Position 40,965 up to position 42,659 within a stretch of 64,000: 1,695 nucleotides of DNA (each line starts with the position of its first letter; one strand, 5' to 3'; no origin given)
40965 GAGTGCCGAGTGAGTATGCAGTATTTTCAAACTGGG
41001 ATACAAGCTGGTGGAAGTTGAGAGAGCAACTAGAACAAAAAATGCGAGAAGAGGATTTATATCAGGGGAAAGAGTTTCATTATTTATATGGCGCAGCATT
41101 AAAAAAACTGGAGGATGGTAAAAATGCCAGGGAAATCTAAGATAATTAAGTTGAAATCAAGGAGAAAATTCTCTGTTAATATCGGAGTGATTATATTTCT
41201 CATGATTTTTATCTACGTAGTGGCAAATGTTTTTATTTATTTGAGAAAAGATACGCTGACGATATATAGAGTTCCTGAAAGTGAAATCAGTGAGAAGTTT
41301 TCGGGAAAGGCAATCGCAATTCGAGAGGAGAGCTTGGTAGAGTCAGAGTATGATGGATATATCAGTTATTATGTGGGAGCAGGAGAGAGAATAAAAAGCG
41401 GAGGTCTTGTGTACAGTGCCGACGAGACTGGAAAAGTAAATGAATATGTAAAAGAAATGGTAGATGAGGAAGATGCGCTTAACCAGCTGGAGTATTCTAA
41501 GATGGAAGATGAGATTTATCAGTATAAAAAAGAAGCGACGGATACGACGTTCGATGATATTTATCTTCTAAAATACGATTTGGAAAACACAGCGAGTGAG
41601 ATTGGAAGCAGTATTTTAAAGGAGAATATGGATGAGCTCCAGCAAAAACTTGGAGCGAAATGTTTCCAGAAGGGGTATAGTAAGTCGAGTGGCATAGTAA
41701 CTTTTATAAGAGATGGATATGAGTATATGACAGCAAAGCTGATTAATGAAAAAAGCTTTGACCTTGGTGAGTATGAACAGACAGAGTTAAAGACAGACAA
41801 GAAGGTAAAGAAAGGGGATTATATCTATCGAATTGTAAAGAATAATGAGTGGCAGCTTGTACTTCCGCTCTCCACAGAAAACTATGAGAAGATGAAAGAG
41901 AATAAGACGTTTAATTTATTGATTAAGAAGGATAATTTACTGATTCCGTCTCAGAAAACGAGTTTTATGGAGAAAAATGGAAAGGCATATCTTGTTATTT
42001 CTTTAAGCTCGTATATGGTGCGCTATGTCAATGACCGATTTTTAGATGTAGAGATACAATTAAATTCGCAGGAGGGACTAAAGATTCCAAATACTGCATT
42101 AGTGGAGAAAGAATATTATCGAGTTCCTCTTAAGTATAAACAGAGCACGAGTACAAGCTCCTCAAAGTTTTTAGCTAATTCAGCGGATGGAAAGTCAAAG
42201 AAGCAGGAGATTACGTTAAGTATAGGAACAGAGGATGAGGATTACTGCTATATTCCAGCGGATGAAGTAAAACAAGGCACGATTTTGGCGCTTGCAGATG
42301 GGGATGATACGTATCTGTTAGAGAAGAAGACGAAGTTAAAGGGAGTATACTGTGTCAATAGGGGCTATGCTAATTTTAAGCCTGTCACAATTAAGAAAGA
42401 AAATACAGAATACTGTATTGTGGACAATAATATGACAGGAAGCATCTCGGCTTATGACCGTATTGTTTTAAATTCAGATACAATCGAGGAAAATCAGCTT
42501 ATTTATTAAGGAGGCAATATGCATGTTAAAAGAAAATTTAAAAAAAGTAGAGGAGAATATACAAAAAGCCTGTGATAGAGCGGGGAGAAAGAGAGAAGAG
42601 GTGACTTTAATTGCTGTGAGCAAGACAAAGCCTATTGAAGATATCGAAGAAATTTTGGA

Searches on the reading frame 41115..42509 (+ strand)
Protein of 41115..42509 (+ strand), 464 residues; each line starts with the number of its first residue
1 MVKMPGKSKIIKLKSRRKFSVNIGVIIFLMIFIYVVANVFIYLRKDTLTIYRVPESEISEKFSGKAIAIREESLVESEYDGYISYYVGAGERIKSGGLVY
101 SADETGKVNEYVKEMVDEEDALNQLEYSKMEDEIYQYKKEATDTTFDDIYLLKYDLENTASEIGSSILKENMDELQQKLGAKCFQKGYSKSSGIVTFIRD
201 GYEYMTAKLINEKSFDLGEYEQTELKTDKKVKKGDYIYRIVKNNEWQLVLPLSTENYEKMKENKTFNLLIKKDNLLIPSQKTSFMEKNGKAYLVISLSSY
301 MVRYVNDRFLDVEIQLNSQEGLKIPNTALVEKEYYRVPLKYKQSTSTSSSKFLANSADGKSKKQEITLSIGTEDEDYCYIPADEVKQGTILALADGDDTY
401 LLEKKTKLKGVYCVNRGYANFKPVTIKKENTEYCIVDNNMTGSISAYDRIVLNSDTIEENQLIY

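Call 40: search_protein_families(library=pfam, proteins=[window:41115-42509:+], max_evalue=0.001)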
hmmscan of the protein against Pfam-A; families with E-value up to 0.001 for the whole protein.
window:41115-42509:+ (464 aa): 1 family
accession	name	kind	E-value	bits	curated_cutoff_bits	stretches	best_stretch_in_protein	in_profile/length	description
PF12700.13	HlyD_2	-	2.8e-36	125.6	25.1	2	12-333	5-352/416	HlyD family secretion protein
